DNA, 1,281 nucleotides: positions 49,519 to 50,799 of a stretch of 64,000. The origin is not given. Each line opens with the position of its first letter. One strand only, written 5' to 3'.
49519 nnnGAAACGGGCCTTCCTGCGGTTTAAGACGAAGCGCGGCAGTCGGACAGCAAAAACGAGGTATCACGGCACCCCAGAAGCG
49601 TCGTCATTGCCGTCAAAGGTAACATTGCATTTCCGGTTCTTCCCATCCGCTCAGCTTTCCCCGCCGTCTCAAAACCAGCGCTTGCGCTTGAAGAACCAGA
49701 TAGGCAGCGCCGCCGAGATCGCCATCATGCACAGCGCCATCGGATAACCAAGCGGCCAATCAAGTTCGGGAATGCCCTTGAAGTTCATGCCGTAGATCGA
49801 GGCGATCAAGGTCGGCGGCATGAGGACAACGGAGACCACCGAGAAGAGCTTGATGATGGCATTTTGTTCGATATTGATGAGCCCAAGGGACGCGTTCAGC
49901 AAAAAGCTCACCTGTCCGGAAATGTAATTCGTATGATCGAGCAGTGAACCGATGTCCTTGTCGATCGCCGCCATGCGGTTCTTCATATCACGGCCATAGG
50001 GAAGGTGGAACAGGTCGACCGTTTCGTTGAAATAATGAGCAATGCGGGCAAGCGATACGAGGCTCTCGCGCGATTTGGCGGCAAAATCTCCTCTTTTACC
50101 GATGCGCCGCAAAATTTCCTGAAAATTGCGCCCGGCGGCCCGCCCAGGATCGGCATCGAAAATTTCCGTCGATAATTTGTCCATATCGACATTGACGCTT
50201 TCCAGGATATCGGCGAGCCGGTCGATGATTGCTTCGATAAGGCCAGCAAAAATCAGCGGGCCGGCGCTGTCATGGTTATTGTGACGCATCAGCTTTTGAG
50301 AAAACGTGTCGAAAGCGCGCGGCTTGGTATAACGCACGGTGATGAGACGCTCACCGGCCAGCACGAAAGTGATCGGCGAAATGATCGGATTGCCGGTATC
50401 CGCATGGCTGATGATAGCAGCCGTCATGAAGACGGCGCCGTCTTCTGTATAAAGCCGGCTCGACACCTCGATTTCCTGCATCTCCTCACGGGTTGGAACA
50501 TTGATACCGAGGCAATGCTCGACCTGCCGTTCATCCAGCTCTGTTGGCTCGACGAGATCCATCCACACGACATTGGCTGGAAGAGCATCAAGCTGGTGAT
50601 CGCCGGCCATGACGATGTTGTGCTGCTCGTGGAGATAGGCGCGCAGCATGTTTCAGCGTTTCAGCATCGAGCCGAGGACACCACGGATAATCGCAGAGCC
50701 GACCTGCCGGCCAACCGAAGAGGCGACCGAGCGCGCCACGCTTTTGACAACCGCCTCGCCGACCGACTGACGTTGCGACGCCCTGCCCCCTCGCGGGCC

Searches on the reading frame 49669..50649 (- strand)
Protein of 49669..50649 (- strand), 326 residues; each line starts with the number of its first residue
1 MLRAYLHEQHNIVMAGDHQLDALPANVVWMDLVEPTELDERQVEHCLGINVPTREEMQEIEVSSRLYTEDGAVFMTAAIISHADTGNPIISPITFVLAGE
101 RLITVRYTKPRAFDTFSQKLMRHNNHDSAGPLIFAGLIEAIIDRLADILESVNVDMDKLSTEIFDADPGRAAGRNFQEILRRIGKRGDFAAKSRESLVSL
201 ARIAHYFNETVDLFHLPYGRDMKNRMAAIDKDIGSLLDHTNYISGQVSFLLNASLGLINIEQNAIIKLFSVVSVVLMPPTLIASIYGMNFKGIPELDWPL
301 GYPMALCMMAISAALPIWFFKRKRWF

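Call 57: find_encoding_contigs(protein=window:49669-50649:-, flank=10000, max_places=1)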
Protein window:49669-50649:- (326 aa): 24 contigs read that carry it; 1 place shown.
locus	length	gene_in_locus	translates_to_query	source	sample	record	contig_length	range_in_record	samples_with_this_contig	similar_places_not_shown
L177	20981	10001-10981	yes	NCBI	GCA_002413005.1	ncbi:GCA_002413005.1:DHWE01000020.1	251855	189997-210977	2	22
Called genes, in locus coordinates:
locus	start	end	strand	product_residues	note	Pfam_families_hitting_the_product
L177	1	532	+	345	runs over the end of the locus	PF06089:Asparaginase_II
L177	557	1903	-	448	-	PF12708:Pect-lyase_RHGA_epim (weak), PF05048:NosD (faint), PF13229:Beta_helix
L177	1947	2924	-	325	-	PF03308:MeaB, PF13555:AAA_29 (weak), PF02492:cobW (faint)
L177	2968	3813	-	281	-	PF01541:GIY-YIG (faint)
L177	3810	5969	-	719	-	PF01642:MM_CoA_mutase, PF02310:B12-binding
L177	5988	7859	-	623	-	PF01642:MM_CoA_mutase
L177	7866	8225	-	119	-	PF11075:DUF2780 (weak)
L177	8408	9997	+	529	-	PF01935:DUF87 (weak), PF05872:HerA_C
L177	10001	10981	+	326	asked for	PF01544:CorA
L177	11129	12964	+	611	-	PF13522:GATase_6, PF13537:GATase_7, PF00733:Asn_synthase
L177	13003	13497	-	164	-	PF03928:HbpS-like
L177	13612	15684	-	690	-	-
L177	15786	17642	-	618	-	PF13667:ThiC-associated, PF01964:ThiC_Rad_SAM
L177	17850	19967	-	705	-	-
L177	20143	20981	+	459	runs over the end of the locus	PF01546:Peptidase_M20, PF07687:M20_dimer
